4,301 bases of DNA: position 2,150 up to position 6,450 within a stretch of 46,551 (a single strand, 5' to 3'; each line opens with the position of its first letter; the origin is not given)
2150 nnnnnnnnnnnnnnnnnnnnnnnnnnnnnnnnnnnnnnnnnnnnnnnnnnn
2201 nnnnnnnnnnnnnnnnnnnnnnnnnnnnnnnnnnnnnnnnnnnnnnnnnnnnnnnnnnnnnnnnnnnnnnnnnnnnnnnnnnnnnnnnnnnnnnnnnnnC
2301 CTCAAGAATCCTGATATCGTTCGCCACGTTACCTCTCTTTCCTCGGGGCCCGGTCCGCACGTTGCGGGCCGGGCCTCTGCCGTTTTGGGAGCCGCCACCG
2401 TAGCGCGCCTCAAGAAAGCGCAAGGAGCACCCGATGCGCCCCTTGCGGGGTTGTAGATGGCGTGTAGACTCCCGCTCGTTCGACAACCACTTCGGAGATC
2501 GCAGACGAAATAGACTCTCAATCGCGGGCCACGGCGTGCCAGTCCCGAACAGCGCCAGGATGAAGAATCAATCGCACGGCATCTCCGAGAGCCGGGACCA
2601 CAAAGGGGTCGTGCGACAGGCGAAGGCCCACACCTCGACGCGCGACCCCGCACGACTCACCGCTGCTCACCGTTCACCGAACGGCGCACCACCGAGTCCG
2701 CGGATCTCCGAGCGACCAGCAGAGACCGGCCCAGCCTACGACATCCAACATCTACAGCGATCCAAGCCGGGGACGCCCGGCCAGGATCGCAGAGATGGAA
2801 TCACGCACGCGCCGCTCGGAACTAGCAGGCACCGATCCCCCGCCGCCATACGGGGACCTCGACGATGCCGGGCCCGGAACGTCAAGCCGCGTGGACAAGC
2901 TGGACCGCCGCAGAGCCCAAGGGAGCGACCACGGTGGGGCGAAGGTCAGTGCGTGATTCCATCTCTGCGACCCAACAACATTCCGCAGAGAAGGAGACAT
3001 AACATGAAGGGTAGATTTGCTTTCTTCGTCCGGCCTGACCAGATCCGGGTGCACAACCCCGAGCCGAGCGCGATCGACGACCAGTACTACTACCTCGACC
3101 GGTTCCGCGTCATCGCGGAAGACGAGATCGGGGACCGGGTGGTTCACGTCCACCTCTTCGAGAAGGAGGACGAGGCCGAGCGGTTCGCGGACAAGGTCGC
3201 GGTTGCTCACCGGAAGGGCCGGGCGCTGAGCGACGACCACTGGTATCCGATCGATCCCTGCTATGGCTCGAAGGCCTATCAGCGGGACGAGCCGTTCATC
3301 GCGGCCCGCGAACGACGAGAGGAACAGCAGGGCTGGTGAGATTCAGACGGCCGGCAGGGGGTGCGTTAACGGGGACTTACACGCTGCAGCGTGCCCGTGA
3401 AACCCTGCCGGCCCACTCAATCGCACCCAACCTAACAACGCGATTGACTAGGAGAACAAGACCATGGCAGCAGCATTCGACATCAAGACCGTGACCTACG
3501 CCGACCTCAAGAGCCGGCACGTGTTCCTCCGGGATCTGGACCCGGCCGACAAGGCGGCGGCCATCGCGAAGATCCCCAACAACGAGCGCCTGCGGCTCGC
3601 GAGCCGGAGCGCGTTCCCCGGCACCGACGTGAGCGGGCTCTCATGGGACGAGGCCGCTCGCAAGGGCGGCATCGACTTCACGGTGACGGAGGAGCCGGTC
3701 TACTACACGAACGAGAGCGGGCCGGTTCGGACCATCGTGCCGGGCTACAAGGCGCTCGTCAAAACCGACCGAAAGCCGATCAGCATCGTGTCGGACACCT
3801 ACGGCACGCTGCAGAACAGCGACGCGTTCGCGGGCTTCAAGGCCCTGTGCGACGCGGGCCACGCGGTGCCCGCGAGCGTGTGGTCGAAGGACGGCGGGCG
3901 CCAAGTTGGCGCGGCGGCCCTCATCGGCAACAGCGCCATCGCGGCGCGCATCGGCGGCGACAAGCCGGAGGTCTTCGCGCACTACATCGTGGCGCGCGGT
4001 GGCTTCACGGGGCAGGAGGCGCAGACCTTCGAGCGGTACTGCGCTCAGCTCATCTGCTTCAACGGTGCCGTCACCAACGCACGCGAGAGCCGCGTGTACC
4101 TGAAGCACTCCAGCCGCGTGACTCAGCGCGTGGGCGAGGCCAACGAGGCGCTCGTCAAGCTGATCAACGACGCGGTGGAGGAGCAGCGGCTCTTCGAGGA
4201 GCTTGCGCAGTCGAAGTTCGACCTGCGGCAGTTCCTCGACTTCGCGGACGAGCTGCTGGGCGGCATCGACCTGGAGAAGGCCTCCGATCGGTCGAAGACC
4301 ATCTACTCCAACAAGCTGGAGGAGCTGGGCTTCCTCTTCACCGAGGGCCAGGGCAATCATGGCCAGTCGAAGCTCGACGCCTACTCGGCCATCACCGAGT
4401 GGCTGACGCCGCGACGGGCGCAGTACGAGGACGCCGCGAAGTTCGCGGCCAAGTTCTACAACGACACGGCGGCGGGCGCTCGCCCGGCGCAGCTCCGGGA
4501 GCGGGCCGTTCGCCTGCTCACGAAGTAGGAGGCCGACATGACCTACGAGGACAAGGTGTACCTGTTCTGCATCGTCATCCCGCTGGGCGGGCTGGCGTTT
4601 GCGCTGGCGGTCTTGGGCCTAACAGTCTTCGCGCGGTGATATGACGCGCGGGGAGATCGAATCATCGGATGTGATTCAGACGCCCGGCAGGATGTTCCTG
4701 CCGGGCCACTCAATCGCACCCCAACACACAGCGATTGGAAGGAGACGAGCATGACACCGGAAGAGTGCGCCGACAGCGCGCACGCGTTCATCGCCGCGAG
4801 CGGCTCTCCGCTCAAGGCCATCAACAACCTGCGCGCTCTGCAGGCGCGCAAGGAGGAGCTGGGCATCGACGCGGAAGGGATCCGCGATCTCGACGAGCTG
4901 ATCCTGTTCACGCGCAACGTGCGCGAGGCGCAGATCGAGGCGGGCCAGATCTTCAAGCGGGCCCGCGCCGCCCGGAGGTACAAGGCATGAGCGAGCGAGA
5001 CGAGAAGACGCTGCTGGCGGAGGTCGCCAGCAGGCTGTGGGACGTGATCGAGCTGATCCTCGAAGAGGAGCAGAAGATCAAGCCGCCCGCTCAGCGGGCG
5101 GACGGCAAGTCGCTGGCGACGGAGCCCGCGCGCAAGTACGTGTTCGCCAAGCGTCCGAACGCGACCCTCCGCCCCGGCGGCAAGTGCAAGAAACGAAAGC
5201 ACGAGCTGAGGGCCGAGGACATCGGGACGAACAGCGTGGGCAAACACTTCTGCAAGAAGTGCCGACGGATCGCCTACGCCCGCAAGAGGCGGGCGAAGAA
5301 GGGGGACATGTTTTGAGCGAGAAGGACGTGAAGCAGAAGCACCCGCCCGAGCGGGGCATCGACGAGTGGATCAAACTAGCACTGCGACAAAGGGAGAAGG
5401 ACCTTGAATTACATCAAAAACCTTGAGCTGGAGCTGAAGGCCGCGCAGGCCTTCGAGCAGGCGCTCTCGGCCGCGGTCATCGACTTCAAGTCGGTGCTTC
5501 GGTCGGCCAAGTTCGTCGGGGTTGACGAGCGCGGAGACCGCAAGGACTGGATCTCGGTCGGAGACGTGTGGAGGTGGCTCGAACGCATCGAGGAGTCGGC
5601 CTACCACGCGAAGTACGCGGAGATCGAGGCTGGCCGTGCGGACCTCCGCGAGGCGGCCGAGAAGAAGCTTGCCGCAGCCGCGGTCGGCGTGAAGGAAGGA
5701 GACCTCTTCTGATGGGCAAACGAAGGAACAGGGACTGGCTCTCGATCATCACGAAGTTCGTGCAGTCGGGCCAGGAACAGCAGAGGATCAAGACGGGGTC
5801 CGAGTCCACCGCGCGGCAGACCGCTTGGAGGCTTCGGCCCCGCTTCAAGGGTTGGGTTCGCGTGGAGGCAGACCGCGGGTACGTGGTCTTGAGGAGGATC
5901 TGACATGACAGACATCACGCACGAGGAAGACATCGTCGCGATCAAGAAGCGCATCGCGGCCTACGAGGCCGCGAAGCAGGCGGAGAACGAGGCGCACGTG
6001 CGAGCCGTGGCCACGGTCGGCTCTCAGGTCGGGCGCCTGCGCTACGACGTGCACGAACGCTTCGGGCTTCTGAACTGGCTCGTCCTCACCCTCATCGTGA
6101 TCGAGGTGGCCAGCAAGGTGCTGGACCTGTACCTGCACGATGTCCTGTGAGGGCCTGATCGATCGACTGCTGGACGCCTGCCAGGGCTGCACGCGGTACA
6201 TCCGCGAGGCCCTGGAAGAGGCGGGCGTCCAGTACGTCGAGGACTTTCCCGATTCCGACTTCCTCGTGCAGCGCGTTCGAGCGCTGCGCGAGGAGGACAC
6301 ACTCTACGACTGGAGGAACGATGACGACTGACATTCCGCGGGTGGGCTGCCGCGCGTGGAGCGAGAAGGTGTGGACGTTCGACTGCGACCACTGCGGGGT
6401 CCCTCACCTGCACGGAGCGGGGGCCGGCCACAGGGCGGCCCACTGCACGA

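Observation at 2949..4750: Three early genes are preceded by the same two-hairpin leader module, with compensatory base changes in both stems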

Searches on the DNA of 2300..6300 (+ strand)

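Call 6: search_dna_similar(query=window:2300-6300:+, collection=phages, mode=distant, max_rows=20)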
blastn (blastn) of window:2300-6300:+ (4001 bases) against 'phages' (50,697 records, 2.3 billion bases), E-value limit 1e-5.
No match.

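Call 38: search_rna_families(source=window, start=2300, end=4800, threshold=evalue, max_evalue=10)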
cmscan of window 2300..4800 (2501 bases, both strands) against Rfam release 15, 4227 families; matches with E-value up to 10: 4.
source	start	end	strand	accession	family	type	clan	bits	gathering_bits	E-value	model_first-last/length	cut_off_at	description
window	3636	3690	+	RF03024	Rothia-sucC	Cis-reg;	-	21.2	64.5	0.52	1-59/59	no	Rothia-sucC RNA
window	3509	3591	-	RF02507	Atu_Ti3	Gene; sRNA;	-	17.4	50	2.8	1-89/89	no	Rhizobiales sRNA Atu_Ti3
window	3883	3939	+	RF02927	Actino-ugpB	Gene; sRNA;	-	17.1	42.5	7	1-61/61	no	Actino-ugpB RNA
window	4676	4800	-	RF01397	isrO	Gene; sRNA;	-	14.7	42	4.9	85-201/201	5'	isrO Hfq binding RNA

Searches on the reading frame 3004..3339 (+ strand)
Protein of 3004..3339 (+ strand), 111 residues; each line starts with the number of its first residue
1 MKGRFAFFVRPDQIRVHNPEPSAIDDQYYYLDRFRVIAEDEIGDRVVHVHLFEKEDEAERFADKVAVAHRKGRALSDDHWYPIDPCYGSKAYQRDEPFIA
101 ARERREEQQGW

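Call 11: search_protein_families(library=pfam, proteins=[window:3004-3339:+], max_evalue=0.01)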
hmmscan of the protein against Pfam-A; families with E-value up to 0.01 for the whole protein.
window:3004-3339:+ (111 aa): 0 families

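Call 83: search_protein_families(library=pfam, proteins=[window:3004-3339:+], max_evalue=0.1)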
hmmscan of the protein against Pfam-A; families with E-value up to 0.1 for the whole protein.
window:3004-3339:+ (111 aa): 0 families

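Call 84: search_protein_families(library=phrogs, proteins=[window:3004-3339:+], max_evalue=0.01)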
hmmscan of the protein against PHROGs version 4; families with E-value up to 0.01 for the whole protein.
window:3004-3339:+ (111 aa): 0 families

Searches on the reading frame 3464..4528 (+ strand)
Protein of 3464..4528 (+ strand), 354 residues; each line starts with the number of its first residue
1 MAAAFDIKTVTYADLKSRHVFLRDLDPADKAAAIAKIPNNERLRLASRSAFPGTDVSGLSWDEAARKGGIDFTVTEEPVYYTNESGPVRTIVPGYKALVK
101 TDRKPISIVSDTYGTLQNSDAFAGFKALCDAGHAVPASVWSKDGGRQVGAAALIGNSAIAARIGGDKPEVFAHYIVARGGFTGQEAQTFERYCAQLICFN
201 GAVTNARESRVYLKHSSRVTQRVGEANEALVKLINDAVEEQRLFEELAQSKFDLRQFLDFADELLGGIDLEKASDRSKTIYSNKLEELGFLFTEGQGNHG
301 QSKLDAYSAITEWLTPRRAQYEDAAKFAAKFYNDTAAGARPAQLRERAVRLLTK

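Call 11: search_protein_families(library=pfam, proteins=[window:3464-4528:+], max_evalue=0.01)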
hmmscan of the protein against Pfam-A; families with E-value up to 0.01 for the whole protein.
window:3464-4528:+ (354 aa): 1 family
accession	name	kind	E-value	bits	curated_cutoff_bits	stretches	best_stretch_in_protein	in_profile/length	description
PF06067.16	DUF932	-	9.6e-16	58.7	23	1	106-341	2-214/227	Domain of unknown function (DUF932)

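Call 14: search_dna_similar(query=window:3464-4528:+, collection=phages, mode=protein, max_rows=25)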
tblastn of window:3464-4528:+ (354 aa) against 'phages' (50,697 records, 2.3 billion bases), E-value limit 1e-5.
No match.

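Call 15: find_related_loci(query=window:3464-4528:+, collection=viral_contigs, flank=4000)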
Query window:3464-4528:+ (354 aa) in viral_contigs; peptide patterns used: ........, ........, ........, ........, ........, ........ (x = any residue, [..] = any of these).
4 stretches matched a pattern, but none encodes a relative of the query by tblastn (E <= 1e-3).

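Call 18: find_homologous_proteins(query=window:3464-4528:+, max_evalue=1e-10)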
Query window:3464-4528:+ (354 aa): 11 proteins with E <= 1e-10 among 8000 candidates.
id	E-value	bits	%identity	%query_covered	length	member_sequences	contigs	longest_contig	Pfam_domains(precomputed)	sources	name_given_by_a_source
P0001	3.0e-231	784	100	100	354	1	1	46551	PF06067.17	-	-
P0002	9.4e-184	628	83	100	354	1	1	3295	PF06067.17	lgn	-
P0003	3.5e-176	603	79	98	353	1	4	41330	PF06067.17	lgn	-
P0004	2.7e-173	594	78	99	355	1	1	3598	PF06067.17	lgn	-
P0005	2.0e-171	588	79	98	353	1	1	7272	PF06067.17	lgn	-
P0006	3.9e-126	439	60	99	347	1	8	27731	PF06067.17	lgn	-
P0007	5.8e-123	429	58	98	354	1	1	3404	PF06067.17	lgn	-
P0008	9.6e-119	415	56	100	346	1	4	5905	PF06067.17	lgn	-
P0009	1.1e-118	414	58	98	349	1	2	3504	PF06067.17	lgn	-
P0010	1.3e-79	286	45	95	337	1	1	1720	PF06067.17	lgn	-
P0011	6.4e-60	221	38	95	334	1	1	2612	PF06067.17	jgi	-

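Call 19: find_encoding_contigs(protein=P0003, flank=5000, max_places=4)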
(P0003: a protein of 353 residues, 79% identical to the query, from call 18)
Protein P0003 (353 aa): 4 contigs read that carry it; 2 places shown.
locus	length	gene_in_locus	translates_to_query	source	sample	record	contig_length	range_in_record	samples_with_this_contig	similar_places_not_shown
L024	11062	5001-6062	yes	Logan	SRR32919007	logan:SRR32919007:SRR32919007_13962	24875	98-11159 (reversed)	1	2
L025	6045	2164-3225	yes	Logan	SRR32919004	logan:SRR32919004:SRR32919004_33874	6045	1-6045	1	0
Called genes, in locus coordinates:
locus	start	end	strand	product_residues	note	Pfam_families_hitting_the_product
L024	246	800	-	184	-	PF04545:Sigma70_r4 (weak)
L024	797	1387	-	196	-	PF20901:Sf6_terminase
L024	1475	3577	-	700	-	PF08706:D5_N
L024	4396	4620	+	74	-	-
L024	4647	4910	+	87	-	-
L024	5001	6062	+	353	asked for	PF06067:DUF932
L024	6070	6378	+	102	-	-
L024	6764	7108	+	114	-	-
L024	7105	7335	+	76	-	-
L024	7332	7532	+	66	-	-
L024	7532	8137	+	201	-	-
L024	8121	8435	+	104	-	-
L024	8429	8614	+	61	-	-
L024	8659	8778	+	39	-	-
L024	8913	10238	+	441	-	PF10926:DUF2800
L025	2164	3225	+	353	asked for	PF06067:DUF932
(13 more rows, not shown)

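Call 20: find_encoding_contigs(protein=P0006, flank=5000, max_places=4)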
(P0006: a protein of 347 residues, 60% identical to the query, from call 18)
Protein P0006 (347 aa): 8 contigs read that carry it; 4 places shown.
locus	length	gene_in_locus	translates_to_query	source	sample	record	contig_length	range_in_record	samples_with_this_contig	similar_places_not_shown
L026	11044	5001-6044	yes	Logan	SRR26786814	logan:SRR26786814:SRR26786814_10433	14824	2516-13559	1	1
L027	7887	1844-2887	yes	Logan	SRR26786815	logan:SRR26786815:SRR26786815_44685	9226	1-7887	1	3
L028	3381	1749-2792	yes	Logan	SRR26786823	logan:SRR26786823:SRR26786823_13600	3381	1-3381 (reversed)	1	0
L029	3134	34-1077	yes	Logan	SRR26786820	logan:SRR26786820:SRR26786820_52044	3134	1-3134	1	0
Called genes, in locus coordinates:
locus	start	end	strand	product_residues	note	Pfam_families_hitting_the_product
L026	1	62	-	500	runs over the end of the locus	-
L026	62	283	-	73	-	PF24729:Acb2_Tad1_hairpin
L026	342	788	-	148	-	-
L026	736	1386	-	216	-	PF03592:Terminase_2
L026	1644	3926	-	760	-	PF09250:Prim-Pol, PF19263:DUF5906 (weak)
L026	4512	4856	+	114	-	-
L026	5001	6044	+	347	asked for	PF06067:DUF932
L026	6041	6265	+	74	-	-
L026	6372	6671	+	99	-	-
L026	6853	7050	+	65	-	-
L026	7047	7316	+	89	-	-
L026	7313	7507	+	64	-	-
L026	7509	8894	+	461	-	PF10926:DUF2800, PF12705:PDDEXK_1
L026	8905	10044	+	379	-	-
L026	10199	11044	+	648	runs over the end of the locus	PF00476:DNA_pol_A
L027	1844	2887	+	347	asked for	PF06067:DUF932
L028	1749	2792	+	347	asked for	PF06067:DUF932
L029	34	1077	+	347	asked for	PF06067:DUF932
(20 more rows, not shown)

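Call 21: find_encoding_contigs(protein=P0005, flank=5000, max_places=2)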
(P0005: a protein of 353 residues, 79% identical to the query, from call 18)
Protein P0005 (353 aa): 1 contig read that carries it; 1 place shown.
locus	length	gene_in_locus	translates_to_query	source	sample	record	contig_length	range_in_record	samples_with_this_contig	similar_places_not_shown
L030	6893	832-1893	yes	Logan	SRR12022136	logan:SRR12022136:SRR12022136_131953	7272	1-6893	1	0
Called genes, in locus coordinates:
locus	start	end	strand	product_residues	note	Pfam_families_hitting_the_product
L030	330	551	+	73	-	-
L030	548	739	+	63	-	-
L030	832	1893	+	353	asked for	PF06067:DUF932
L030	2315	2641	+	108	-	-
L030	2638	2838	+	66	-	-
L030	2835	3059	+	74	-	-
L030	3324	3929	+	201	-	-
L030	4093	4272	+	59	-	-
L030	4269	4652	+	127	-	-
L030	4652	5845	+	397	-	PF10926:DUF2800, PF12705:PDDEXK_1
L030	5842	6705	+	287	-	-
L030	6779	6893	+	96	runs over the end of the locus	-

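Call 22: find_encoding_contigs(protein=P0002, flank=5000, max_places=2)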
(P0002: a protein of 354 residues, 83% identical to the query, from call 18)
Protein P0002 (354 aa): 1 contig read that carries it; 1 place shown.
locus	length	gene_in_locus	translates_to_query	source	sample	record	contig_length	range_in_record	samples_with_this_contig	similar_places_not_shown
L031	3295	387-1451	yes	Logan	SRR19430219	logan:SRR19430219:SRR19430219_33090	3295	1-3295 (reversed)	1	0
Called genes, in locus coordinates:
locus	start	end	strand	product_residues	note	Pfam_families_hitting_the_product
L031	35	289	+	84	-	-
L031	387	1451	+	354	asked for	PF06067:DUF932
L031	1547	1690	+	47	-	-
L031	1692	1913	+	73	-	-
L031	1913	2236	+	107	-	-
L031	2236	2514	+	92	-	-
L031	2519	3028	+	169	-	-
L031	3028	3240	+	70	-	-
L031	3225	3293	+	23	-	?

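Call 23: find_encoding_contigs(protein=P0004, flank=5000, max_places=2)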
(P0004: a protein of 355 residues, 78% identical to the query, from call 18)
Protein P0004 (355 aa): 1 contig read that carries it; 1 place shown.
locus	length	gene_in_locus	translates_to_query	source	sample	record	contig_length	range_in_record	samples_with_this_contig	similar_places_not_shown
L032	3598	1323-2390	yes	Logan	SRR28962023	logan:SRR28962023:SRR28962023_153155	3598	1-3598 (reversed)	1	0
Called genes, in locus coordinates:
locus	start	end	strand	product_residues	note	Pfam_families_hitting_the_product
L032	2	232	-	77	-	?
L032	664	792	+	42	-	-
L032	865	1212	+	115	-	-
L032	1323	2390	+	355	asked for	PF06067:DUF932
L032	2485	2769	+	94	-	-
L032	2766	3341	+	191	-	-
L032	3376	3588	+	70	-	-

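Call 24: find_encoding_contigs(protein=P0007, flank=5000, max_places=2)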
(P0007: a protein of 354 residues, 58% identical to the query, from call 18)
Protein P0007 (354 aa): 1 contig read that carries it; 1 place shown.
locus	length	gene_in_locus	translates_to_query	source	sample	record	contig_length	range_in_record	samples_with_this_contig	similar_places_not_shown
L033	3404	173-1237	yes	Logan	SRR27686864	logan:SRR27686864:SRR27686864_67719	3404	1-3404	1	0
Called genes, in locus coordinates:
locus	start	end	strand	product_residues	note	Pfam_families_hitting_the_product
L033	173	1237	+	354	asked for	PF06067:DUF932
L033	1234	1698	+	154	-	-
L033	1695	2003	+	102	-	-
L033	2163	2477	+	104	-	-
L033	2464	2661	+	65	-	-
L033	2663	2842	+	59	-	-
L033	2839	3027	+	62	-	-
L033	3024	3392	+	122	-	-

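Call 25: find_encoding_contigs(protein=P0008, flank=5000, max_places=3)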
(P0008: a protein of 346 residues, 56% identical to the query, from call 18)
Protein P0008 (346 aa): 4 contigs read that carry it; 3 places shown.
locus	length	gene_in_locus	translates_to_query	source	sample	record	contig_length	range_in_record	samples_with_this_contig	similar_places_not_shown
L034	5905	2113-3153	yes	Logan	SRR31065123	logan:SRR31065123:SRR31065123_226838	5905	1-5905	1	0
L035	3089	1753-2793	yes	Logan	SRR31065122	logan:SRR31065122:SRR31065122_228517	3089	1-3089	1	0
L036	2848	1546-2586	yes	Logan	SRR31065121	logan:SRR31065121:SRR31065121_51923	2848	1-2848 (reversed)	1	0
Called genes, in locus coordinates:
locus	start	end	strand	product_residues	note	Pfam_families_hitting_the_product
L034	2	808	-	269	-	?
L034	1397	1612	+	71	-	-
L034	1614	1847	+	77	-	-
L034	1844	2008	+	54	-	-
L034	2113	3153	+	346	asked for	PF06067:DUF932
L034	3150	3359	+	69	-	-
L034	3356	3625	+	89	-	-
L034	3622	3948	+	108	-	-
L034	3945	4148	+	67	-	-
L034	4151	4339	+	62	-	-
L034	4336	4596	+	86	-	-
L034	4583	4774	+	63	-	-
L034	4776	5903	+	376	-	?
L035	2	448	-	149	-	?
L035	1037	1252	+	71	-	-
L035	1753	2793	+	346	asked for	PF06067:DUF932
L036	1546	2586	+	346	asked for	PF06067:DUF932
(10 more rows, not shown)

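Call 26: find_encoding_contigs(protein=P0009, flank=5000, max_places=2)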
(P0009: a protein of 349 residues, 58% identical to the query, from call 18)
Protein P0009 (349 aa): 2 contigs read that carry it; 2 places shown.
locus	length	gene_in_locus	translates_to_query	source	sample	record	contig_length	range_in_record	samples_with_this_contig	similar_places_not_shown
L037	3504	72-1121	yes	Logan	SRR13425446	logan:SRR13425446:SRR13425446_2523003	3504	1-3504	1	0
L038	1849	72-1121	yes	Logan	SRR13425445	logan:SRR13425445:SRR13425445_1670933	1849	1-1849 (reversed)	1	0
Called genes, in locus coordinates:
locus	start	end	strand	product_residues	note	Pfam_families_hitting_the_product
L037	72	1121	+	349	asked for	PF06067:DUF932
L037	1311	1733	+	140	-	-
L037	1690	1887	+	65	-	-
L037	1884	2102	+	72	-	-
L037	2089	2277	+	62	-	-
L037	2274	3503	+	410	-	?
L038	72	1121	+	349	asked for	PF06067:DUF932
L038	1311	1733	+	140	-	-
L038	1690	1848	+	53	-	?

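Call 40: find_encoding_contigs(protein=P0010, flank=5000, max_places=2)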
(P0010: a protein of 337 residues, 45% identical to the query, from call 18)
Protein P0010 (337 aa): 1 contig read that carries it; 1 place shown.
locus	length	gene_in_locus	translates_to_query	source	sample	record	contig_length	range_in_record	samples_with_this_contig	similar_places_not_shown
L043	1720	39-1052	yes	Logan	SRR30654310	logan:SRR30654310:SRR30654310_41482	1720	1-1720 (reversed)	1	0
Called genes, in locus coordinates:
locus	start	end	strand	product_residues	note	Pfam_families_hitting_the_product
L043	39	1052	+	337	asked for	PF06067:DUF932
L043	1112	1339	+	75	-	-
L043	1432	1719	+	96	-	?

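Call 41: find_encoding_contigs(protein=P0011, flank=5000, max_places=2)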
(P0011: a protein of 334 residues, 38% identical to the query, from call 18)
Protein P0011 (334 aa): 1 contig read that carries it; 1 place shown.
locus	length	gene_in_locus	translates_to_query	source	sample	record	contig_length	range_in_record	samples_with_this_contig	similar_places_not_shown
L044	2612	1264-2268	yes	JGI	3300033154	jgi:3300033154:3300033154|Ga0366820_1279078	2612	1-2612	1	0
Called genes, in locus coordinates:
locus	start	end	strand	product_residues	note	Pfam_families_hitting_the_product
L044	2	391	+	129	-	?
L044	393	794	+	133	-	-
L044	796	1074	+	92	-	-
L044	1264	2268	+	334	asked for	PF06067:DUF932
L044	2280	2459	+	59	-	-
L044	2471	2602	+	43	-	-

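Call 84: search_protein_families(library=phrogs, proteins=[window:3464-4528:+], max_evalue=0.01)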
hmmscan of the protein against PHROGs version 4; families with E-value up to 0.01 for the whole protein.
window:3464-4528:+ (354 aa): 1 family
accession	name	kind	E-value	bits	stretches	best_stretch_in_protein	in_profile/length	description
phrog_1221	-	unknown function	4.4e-26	92.8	1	60-325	49-317/355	-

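Call 88: find_related_loci(query=A8, collection=viral_contigs, flank=3000)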
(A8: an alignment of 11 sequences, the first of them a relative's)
Query A8 (354 aa) in viral_contigs; peptide patterns used: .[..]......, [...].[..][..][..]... (x = any residue, [..] = any of these).
23 stretches matched a pattern; 1 encode a relative of the query (tblastn E <= 1e-3); 1 distinct loci.
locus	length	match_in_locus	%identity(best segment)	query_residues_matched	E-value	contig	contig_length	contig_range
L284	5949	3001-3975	33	21-353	6e-44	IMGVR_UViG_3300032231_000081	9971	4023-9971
